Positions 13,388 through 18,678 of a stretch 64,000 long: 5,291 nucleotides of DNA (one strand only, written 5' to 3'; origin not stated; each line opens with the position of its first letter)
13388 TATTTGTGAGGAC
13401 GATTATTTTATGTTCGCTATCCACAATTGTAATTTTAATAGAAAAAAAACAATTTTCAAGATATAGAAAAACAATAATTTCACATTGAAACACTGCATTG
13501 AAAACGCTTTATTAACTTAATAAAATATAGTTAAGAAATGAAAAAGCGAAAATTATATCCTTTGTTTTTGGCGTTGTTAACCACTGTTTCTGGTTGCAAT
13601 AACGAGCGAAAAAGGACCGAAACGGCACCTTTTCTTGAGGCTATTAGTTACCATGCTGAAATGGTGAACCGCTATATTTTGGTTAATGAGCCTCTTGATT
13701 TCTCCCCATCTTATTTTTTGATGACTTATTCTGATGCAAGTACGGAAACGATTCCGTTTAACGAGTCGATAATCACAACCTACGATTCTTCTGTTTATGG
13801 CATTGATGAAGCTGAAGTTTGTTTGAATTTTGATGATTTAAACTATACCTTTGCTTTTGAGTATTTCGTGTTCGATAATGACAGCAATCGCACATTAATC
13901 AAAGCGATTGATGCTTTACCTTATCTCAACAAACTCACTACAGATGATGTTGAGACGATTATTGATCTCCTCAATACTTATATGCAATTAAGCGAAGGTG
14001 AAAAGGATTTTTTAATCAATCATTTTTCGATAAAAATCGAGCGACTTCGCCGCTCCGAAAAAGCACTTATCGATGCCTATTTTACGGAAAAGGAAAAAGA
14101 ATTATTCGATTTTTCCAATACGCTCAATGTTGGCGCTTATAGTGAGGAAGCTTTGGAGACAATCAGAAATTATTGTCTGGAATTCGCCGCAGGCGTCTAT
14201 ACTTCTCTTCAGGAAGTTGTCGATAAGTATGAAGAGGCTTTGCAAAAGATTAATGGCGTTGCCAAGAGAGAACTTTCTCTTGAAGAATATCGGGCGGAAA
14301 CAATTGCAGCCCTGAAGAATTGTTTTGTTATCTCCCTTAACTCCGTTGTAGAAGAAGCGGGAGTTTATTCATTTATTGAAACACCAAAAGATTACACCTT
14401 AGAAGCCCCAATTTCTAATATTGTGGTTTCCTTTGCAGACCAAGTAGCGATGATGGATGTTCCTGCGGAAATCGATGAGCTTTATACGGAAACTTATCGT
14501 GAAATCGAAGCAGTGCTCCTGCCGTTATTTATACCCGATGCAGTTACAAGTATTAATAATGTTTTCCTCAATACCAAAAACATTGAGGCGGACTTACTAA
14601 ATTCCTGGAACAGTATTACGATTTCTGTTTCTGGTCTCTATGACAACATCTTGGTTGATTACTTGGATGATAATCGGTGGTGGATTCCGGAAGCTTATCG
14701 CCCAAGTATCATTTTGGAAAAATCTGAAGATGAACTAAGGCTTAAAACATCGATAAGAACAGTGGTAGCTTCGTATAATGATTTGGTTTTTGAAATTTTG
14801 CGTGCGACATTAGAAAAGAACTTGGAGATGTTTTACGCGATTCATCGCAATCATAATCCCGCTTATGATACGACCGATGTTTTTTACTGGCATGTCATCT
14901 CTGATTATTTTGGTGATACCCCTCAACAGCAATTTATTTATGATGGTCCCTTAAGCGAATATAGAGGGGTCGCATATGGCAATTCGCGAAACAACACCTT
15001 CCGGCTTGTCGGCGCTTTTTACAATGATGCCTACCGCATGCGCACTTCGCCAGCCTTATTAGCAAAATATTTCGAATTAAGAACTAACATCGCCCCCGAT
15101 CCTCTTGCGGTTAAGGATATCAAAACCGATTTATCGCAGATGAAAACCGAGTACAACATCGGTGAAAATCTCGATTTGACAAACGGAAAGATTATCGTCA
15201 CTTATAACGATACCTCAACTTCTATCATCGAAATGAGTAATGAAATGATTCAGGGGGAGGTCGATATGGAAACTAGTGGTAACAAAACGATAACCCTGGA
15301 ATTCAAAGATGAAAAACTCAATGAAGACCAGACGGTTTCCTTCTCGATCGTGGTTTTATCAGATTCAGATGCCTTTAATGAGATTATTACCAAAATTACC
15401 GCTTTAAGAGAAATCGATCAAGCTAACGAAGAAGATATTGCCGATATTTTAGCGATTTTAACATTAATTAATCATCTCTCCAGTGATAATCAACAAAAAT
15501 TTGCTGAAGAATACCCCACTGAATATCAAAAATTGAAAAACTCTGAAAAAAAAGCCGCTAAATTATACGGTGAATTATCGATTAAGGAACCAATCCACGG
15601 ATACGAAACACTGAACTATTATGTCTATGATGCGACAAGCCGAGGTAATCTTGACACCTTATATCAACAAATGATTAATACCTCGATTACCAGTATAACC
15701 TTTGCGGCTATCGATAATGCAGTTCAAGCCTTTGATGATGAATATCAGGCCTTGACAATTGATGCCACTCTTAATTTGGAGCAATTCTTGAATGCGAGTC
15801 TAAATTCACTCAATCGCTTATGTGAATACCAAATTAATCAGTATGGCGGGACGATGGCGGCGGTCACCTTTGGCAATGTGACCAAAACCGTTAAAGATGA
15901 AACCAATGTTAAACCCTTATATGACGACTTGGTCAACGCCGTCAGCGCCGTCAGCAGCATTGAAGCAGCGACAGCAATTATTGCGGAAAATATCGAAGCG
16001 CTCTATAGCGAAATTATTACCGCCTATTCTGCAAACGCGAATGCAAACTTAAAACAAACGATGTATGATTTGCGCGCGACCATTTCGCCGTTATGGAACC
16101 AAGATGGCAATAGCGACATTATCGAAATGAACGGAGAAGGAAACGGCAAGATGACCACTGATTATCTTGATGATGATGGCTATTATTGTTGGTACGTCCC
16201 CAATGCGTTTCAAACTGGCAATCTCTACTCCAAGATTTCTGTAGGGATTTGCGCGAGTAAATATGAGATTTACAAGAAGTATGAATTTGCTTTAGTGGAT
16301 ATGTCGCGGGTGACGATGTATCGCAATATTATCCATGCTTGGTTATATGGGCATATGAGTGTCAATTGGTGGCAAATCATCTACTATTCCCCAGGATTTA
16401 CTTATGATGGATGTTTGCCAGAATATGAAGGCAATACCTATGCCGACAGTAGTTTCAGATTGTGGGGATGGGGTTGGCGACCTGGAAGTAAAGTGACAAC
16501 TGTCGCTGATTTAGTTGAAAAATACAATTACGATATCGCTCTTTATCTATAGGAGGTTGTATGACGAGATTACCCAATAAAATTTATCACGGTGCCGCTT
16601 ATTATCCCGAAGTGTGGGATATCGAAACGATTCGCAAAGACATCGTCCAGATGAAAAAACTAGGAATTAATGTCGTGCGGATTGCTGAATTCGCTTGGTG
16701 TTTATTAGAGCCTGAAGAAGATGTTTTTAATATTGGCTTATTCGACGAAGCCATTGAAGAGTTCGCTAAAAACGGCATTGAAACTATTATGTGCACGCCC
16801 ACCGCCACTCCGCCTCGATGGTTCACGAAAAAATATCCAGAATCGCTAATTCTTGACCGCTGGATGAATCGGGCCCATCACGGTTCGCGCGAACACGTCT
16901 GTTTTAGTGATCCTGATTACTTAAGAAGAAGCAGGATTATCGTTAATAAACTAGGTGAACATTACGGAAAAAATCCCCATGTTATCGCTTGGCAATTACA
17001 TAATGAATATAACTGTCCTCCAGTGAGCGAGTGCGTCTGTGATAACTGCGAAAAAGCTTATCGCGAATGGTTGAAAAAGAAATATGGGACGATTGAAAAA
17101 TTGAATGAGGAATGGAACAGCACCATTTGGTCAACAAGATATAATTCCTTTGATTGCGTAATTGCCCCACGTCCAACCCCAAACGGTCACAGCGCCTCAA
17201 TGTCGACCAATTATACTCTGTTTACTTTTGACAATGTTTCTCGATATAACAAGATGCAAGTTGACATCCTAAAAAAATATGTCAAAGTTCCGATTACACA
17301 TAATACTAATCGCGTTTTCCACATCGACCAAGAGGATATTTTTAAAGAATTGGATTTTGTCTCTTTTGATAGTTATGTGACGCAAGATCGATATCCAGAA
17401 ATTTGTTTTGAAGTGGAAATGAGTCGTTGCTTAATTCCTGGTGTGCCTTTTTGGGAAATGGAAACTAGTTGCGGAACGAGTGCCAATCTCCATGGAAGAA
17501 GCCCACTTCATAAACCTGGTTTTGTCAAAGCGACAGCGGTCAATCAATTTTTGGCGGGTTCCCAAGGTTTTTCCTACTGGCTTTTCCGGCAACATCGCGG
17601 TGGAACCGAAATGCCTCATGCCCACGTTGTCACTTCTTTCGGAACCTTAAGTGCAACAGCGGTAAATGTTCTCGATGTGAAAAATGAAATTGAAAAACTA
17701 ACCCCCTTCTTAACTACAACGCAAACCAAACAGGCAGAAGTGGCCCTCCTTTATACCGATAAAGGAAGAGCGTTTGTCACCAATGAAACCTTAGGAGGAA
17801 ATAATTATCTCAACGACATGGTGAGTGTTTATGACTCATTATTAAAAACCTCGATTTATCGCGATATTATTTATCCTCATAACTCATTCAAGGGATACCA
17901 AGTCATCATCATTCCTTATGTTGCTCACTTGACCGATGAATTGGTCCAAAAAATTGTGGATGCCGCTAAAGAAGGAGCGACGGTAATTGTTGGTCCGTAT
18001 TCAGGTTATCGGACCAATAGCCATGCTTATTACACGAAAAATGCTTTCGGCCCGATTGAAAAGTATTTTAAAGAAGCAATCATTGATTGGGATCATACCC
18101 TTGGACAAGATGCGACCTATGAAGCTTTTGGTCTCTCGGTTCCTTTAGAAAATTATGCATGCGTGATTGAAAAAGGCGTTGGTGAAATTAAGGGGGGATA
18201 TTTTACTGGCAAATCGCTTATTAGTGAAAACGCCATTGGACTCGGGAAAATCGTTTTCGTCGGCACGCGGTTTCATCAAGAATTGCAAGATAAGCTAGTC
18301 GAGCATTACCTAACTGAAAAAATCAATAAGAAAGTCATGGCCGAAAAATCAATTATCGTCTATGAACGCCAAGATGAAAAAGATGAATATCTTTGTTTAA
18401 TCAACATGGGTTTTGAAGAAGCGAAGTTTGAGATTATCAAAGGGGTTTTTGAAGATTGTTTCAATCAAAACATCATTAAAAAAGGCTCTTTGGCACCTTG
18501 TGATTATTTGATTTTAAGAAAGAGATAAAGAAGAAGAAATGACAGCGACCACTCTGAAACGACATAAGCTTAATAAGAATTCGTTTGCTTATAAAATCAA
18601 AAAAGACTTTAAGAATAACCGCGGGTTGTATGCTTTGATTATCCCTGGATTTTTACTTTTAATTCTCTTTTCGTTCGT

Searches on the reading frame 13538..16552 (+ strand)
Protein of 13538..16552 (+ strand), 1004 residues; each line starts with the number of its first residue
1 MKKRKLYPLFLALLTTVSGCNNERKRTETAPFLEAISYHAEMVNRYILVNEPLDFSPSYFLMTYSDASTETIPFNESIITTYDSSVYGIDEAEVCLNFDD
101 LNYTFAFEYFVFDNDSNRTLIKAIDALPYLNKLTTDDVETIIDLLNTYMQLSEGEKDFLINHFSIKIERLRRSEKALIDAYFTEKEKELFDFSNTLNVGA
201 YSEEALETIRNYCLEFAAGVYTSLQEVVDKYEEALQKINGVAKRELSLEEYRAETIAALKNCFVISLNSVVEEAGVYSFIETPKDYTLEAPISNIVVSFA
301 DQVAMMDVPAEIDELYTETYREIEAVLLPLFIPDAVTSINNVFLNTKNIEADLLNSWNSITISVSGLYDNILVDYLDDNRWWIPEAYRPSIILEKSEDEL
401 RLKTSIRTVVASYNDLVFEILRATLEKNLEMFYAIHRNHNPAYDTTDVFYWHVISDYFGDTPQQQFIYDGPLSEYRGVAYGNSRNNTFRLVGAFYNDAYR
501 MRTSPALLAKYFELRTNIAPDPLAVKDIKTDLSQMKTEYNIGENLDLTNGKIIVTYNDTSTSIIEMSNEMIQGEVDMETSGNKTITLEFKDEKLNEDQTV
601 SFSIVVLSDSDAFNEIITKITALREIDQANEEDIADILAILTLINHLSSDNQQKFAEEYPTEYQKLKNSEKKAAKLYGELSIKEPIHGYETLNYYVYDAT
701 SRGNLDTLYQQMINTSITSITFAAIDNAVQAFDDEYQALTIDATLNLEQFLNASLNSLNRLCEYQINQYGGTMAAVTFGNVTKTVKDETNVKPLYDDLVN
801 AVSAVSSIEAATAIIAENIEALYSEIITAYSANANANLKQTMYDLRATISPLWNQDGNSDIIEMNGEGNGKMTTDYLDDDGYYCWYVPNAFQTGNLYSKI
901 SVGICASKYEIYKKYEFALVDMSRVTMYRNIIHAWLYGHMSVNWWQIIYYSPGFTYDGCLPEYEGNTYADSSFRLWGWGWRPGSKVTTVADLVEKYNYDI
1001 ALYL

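Call 9: search_protein_families(library=pfam, proteins=[window:13538-16552:+], max_evalue=0.001)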
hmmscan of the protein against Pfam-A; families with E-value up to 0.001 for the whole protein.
window:13538-16552:+ (1004 aa): 1 family
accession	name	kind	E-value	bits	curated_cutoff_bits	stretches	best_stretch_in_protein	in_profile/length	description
PF07523.18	Big_3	-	3.4e-07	30.9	21.2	1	534-594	3-60/68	Bacterial Ig-like domain (group 3)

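Call 29: search_solved_structures(query=window:13538-16549:+, max_evalue=0.01)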
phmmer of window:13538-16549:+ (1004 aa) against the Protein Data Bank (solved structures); distinct sequences matched with E-value up to 0.01: 1.
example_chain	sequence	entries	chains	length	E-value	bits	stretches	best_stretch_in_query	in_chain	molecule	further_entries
2l7y_A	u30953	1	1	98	0.0015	20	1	534-602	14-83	Putative endo-beta-N-acetylglucosaminidase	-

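Call 51: search_protein_families(library=ncbifam, proteins=[window:13538-16549:+], max_evalue=0.01)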
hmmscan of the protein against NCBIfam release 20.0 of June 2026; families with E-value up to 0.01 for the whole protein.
window:13538-16549:+ (1004 aa): 0 families

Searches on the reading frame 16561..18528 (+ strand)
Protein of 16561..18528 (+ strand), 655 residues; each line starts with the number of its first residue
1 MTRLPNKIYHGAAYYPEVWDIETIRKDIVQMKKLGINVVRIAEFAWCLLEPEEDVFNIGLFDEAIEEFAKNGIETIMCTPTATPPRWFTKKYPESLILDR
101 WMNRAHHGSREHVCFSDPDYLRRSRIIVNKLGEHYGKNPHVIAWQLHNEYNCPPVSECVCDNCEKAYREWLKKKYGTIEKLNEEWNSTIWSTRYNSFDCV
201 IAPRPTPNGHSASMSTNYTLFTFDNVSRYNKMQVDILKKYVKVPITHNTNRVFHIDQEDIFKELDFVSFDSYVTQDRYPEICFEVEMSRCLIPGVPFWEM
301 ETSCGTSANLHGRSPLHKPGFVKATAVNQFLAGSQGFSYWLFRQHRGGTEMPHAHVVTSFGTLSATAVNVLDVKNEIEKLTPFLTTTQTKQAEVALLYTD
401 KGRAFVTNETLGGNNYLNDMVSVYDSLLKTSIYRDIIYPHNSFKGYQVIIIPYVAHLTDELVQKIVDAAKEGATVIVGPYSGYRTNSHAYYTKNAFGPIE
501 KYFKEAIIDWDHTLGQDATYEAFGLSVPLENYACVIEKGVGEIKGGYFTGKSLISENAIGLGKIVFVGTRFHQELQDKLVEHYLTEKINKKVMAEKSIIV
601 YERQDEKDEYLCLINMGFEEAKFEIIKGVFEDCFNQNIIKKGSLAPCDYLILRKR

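Call 9: search_protein_families(library=pfam, proteins=[window:16561-18528:+], max_evalue=0.001)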
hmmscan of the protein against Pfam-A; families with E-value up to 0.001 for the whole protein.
window:16561-18528:+ (655 aa): 3 families
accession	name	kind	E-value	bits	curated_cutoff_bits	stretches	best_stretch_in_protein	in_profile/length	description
PF02449.21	Glyco_hydro_42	-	1.5e-109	367.2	21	1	14-380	2-376/376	Beta-galactosidase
PF08532.16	Glyco_hydro_42M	-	4.6e-26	92.1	25.8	1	392-586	1-203/207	Beta-galactosidase trimerisation domain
PF00150.24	Cellulase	-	0.00053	20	23.5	1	23-206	22-169/272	Cellulase (glycosyl hydrolase family 5)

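Call 51: search_protein_families(library=ncbifam, proteins=[window:16561-18525:+], max_evalue=0.01)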
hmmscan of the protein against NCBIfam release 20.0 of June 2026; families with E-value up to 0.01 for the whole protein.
window:16561-18525:+ (655 aa): 0 families

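Call 89: search_solved_structures(query=window:16561-18525:+, max_evalue=1e-20)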
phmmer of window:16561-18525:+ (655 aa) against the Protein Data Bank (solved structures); distinct sequences matched with E-value up to 1e-20: 15.
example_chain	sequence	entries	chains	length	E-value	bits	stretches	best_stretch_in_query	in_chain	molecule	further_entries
9ta3_A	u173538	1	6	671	6.8e-81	275.6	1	5-649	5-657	Beta-galactosidase LacZ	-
1kwg_A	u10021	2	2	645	3.9e-73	250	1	11-500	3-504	BETA-GALACTOSIDASE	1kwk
6lvw_A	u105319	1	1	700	7.6e-71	242.4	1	11-499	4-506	Beta-galactosidase Bga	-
3tts_A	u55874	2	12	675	2.6e-64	220.8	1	7-625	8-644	Beta-galactosidase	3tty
5e9a_A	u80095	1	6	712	4.1e-62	213.6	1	8-619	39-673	Beta-galactosidase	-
4oif_A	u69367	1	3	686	2.2e-59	204.6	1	4-635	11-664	Beta-galactosidase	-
4ucf_A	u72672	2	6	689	4.6e-59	203.5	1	6-488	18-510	BETA-GALACTOSIDASE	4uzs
5dfa_A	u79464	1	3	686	6e-59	203.1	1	4-635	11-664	Beta-galactosidase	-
8ibr_A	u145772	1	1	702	1.7e-58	201.7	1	7-609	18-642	Beta-galactosidase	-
8ibt_A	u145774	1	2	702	3.3e-58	200.7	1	7-609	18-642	Beta-galactosidase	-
8ibs_A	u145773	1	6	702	3e-57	197.5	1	7-609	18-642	Beta-galactosidase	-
6y2k_A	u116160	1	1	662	1.6e-54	188.5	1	11-500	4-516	beta-galactosidase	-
4uni_A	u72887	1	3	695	2.5e-53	184.6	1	6-488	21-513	BETA-GALACTOSIDASE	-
4uoq_A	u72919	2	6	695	7.6e-53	183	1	6-488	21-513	BETA-GALACTOSIDASE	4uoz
5xb7_A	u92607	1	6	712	9.7e-29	103.3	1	7-475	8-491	Beta-galactosidase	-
